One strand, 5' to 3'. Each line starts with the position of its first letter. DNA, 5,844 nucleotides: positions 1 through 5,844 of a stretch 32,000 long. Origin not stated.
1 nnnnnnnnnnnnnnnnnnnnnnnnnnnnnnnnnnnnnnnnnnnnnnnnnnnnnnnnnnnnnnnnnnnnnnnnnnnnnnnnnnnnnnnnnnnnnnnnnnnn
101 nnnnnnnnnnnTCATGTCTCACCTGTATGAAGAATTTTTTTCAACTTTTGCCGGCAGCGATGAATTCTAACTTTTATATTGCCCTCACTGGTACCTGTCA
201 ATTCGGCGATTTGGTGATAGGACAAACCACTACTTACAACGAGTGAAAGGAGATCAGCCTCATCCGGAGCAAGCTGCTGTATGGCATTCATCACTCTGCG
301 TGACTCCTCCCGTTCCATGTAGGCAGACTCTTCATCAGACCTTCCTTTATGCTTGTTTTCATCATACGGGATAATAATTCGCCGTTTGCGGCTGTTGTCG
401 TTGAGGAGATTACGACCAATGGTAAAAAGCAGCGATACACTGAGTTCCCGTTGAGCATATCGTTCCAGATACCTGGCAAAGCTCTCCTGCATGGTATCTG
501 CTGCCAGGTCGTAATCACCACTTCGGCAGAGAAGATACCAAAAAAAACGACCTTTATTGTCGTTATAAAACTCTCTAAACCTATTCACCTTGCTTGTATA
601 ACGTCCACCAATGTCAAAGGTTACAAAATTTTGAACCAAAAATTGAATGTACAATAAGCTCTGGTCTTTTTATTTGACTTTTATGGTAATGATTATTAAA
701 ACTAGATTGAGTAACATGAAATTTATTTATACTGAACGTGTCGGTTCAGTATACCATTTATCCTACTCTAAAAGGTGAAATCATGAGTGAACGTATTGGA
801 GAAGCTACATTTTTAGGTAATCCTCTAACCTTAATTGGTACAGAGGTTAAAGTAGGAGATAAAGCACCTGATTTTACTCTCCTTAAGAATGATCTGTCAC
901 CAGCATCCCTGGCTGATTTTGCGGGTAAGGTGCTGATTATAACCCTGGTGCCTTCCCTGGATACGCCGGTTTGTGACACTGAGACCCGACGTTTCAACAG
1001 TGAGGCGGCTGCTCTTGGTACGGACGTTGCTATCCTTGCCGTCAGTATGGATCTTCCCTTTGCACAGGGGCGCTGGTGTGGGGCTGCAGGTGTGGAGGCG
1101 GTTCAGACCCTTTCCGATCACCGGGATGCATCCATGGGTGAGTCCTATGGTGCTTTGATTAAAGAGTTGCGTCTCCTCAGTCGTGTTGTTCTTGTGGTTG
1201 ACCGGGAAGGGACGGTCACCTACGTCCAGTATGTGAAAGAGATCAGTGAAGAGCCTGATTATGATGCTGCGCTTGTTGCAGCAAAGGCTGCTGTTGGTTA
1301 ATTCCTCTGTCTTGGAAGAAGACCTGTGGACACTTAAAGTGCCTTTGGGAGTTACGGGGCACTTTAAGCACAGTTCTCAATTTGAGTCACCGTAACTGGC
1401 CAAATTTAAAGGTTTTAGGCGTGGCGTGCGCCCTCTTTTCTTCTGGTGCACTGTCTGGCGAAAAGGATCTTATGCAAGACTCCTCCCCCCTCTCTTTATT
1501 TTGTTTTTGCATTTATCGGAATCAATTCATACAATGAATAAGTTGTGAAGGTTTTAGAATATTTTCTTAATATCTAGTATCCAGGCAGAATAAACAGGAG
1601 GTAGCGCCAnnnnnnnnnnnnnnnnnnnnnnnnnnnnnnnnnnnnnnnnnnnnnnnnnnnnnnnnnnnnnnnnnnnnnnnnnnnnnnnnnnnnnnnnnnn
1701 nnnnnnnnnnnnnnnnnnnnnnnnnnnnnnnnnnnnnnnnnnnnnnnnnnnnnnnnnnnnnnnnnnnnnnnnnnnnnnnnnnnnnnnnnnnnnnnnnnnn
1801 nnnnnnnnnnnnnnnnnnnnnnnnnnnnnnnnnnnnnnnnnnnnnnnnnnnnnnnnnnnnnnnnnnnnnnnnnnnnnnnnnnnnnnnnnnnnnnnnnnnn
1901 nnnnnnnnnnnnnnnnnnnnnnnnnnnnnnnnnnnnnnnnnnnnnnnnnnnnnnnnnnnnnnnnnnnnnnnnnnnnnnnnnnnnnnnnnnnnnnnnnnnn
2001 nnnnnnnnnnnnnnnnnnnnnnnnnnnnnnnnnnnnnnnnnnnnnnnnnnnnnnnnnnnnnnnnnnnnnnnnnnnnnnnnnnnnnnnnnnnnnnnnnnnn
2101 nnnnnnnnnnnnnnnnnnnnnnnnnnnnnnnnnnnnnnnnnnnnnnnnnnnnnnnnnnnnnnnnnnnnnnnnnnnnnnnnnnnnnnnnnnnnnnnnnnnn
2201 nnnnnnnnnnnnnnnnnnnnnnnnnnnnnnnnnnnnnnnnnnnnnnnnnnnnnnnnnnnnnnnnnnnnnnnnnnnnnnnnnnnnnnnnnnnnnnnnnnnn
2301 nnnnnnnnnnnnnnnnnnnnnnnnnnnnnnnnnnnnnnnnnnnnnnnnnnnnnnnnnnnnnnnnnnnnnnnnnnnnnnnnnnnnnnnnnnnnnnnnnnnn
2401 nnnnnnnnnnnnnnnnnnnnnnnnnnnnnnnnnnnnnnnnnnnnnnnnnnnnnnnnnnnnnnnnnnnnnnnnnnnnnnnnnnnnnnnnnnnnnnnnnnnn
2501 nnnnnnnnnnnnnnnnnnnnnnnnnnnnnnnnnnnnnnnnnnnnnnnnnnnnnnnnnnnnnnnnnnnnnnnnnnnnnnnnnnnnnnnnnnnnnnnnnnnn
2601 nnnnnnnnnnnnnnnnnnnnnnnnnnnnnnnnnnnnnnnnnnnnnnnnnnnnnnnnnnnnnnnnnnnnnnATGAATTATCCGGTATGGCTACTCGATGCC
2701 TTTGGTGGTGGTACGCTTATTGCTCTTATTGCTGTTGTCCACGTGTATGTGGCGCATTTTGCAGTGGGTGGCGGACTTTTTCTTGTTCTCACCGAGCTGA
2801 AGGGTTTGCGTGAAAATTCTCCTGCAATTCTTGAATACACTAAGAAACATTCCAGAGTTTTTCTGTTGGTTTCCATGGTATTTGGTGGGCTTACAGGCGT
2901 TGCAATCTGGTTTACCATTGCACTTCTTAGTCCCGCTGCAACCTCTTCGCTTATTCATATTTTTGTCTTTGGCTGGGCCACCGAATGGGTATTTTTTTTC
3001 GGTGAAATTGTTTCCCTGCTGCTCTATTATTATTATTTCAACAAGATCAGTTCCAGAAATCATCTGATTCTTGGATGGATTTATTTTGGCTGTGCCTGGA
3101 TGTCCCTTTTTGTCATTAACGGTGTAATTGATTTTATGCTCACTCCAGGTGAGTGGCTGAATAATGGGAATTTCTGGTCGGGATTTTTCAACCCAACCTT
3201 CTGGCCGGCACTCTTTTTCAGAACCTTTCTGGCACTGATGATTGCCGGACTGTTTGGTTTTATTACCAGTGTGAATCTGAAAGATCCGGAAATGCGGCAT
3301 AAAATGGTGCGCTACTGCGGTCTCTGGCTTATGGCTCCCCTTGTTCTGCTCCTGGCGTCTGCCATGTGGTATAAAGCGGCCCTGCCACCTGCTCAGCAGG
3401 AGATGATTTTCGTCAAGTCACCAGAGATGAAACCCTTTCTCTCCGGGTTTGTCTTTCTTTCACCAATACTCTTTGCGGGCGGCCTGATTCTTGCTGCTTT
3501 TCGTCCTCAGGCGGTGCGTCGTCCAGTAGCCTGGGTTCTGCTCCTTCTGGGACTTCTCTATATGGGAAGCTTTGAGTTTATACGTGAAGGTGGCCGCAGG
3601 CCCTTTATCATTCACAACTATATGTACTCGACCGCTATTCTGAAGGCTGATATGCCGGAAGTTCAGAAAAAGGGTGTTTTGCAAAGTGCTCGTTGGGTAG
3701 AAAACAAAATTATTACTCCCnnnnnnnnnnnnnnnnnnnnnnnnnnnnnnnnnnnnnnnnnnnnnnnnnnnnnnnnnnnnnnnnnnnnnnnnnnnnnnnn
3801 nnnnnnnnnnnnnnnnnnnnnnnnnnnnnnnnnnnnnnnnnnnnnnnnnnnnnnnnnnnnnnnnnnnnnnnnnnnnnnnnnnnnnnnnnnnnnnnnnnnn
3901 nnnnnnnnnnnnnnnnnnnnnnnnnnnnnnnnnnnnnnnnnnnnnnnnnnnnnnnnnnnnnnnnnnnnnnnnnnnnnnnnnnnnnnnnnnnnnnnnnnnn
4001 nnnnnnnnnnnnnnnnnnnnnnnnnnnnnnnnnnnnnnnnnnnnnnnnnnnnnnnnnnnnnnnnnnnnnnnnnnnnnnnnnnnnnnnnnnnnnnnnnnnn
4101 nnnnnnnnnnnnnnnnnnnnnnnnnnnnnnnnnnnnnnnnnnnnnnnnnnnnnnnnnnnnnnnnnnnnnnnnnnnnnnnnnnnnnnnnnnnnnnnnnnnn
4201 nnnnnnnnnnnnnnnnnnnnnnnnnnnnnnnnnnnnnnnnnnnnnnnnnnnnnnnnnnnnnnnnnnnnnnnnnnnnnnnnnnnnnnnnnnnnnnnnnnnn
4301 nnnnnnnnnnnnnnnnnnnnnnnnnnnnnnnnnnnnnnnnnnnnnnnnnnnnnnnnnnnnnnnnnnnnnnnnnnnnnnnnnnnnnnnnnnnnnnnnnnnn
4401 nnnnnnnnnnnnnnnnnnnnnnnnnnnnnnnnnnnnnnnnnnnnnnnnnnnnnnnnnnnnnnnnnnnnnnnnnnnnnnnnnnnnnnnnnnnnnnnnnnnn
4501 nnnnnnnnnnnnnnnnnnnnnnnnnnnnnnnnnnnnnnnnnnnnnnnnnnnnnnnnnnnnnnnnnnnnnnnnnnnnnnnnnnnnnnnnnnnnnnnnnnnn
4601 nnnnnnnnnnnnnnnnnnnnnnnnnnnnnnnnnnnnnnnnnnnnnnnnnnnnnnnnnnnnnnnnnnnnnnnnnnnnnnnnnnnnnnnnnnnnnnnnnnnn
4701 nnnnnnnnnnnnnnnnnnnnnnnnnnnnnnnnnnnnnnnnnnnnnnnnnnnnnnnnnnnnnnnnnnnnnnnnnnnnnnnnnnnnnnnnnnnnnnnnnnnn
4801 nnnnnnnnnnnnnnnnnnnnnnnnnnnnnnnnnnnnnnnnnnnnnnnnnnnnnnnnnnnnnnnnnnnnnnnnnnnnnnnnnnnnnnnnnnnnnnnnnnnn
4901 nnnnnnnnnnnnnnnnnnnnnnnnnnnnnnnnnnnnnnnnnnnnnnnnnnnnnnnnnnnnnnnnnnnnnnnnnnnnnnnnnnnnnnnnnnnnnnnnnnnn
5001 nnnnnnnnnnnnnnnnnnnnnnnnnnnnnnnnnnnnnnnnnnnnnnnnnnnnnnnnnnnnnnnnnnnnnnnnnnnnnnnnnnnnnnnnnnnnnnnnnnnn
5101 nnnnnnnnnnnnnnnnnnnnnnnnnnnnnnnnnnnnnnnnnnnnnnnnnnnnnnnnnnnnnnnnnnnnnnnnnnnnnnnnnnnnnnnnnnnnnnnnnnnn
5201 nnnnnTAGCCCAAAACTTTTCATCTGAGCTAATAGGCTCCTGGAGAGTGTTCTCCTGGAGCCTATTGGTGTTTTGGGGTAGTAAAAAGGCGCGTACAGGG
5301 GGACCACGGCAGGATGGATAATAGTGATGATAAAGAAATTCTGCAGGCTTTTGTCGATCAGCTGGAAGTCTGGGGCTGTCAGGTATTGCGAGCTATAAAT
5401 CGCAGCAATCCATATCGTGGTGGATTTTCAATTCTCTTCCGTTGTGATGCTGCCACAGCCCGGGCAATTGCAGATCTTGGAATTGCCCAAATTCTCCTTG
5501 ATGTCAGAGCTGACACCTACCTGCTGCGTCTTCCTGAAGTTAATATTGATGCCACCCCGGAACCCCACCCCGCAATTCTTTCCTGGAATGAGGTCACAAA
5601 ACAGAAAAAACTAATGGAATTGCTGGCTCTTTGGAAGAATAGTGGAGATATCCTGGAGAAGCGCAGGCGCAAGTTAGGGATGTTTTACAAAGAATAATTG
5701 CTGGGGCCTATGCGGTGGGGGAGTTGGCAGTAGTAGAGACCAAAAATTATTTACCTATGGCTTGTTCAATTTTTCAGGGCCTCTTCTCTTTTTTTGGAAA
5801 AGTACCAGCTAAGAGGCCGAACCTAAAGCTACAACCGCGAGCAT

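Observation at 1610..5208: Tandem CydA-like membrane subunits, the second fused to eight c-type haem sites: a cytochrome-bd-superfamily complex that is not a canonical bd oxidase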

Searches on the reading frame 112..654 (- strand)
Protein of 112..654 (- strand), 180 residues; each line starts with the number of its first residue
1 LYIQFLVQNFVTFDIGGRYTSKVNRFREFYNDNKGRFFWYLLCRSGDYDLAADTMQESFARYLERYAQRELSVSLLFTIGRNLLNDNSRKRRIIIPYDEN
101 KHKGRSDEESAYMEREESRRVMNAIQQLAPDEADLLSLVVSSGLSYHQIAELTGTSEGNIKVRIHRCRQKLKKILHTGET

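Call 3: search_protein_families(library=pfam, proteins=[window:112-654:-], max_evalue=1)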
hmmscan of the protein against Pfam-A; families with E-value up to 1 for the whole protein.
window:112-654:- (180 aa): 9 families
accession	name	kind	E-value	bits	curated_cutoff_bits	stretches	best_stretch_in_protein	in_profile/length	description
PF08281.18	Sigma70_r4_2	-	4.2e-12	45.9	25.7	1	119-171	2-54/54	Sigma-70, region 4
PF04545.22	Sigma70_r4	-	1.3e-08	34.6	24.1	1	124-173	1-50/50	Sigma-70, region 4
PF07638.17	Sigma70_ECF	-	0.022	15.1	21.1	1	98-174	109-182/185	ECF sigma factor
PF19466.4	DUF6003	-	0.058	13.6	35.4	1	120-161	95-136/140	Family of unknown function (DUF6003)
PF13424.12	TPR_12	-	0.065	13.9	30.1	1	41-83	12-55/77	Tetratricopeptide repeat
PF00196.25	GerE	-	0.082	13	23.5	1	128-172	3-46/57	Bacterial regulatory proteins, luxR family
PF13404.12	HTH_AsnC-type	-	0.098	12.9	27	1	144-166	18-40/42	AsnC-type helix-turn-helix domain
PF13412.12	HTH_24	-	0.1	12.6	21.9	1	142-168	16-42/48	Winged helix-turn-helix DNA-binding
PF04542.20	Sigma70_r2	-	0.14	12.4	24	1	30-92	2-69/71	Sigma-70 region 2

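Call 4: search_protein_families(library=ncbifam, proteins=[window:112-654:-], max_evalue=1)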
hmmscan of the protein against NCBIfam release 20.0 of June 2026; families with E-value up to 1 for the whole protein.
window:112-654:- (180 aa): 84 families (the best 25 are shown)
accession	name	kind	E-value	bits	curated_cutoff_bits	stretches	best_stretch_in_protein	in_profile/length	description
TIGR02950.1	SigM_subfam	subfamily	5.9e-19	68.5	147.95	1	28-175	4-158/159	RNA polymerase sigma factor, SigM family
TIGR02937.1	sigma70-ECF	superfamily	3.1e-18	66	42.9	1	26-175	3-165/165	sigma-70 family RNA polymerase sigma factor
NF009193.0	PRK12541.1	equivalog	3.5e-16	59.9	171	1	24-174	5-159/161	RNA polymerase sigma factor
NF009166.1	PRK12513.1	equivalog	6.4e-16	58.6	206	1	24-177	22-188/193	RNA polymerase sigma factor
NF009192.0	PRK12540.1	equivalog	2.2e-15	56.7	307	1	42-177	23-161/182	RNA polymerase sigma factor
NF058625.1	sigma_PG0214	equivalog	3.5e-15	56.1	130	1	36-176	16-162/170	GFO_1088 family ECF-type sigma factor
TIGR02952.1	Sig70_famx2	equivalog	4e-15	56.1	206.45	1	25-175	12-170/170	ECF subfamily RNA polymerase sigma factor, BldN family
NF007227.0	PRK09645.1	subfamily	4.2e-14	52.8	202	1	22-176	11-171/177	sigma-70 family RNA polymerase sigma factor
NF009198.0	PRK12546.1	equivalog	3.6e-13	49.6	270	1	49-176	36-162/188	RNA polymerase sigma factor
TIGR02985.1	Sig70_bacteroi1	subfamily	9.5e-13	48.7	126.4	1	24-175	1-162/162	RNA polymerase sigma-70 factor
TIGR02959.1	SigZ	equivalog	1e-12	48.2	168.65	1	40-177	11-150/170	RNA polymerase sigma factor SigZ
TIGR02983.1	SigE-fam_strep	subfamily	2.9e-12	46.7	141.55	1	22-176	4-159/162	SigE family RNA polymerase sigma factor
NF007226.0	PRK09644.1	equivalog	3.3e-12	46.8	199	1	37-176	14-158/166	RNA polymerase sigma factor SigM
NF009169.0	PRK12516.1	equivalog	6.6e-12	45.3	321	1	49-176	39-165/188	RNA polymerase sigma factor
NF007229.0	PRK09647.1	equivalog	1.6e-11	44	265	1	27-177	47-204/220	RNA polymerase sigma factor SigE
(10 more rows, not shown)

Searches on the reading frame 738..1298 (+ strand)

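Call 3: search_protein_families(library=pfam, proteins=[window:738-1298:+], max_evalue=1)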
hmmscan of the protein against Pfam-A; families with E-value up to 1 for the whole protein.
window:738-1298:+ (187 aa): 3 families
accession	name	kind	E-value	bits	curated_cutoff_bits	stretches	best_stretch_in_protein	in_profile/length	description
PF08534.16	Redoxin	-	1.2e-28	100.2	26.6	1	38-179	1-148/148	Redoxin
PF00578.27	AhpC-TSA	-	5e-21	75.4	26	1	39-162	1-123/124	AhpC/TSA family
PF25399.1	DeaD_dimer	-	0.21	12.1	23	1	145-183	13-51/67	RNA helicase DeaD dimerization domain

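Call 4: search_protein_families(library=ncbifam, proteins=[window:738-1298:+], max_evalue=1)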
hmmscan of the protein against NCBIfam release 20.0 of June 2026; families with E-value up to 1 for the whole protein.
window:738-1298:+ (187 aa): 11 families
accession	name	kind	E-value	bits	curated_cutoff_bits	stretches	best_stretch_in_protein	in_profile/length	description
NF001808.0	PRK00522.1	equivalog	3e-63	212.2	123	1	23-183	4-166/167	thiol peroxidase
NF045827.1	perox_SUH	exception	6.1e-45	152.8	298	1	23-185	4-168/178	thiol peroxidase Prx-SUH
NF040737.1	peroxi_PrxU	equivalog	8e-08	32.3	270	1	36-155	35-163/233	thioredoxin-dependent peroxiredoxin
NF006960.0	PRK09437.1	equivalog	1.5e-07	31.5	140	1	36-160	3-132/156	thioredoxin-dependent thiol peroxidase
NF009668.0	PRK13189.1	equivalog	3.6e-06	26.4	211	1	37-165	10-144/224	peroxiredoxin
TIGR03137.1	AhpC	equivalog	5.3e-06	26.3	272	1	56-165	24-136/187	alkyl hydroperoxide reductase subunit C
NF053650.1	PerredPrxQDein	equivalog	6.9e-06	26.1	260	1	44-106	2-64/148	thioredoxin-dependent peroxiredoxin PrxQ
NF009669.0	PRK13190.1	equivalog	9.6e-06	24.9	261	1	37-166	3-137/203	putative peroxiredoxin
NF010122.0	PRK13599.1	equivalog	0.0025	17.2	456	1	40-115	10-86/220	peroxiredoxin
NF002854.0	PRK03147.1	subfamily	0.018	15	170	1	35-105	34-104/176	thiol-disulfide oxidoreductase ResA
NF009670.0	PRK13191.1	equivalog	0.21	11.1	374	1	39-104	9-77/215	putative peroxiredoxin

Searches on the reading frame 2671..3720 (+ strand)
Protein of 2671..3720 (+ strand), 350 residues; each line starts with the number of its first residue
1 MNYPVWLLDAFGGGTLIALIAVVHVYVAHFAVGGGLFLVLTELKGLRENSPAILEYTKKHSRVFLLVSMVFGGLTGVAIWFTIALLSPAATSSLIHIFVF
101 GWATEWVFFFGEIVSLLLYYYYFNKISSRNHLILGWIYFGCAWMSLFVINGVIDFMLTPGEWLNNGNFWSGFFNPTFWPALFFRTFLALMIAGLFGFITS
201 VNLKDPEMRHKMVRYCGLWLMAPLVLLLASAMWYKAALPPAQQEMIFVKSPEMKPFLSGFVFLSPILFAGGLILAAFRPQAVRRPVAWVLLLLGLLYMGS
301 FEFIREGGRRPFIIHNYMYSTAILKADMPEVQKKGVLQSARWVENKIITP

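Call 13: search_solved_structures(query=window:2671-3720:+, max_evalue=10, show_alignments=2)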
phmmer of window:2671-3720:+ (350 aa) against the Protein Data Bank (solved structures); distinct sequences matched with E-value up to 10: 0.

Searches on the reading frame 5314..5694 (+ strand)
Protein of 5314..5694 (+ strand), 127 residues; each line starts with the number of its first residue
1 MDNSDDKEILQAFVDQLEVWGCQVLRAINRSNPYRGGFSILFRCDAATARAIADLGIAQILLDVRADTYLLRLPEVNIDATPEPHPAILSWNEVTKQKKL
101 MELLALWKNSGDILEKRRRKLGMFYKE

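Call 3: search_protein_families(library=pfam, proteins=[window:5314-5694:+], max_evalue=1)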
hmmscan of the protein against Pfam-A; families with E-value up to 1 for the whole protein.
window:5314-5694:+ (127 aa): 1 family
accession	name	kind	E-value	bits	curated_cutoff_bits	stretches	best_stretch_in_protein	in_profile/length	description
PF14561.12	TPR_20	-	0.19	12.5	25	1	90-121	54-85/90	Tetratricopeptide repeat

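Call 4: search_protein_families(library=ncbifam, proteins=[window:5314-5694:+], max_evalue=1)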
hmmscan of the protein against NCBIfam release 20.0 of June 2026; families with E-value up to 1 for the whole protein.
window:5314-5694:+ (127 aa): 0 families
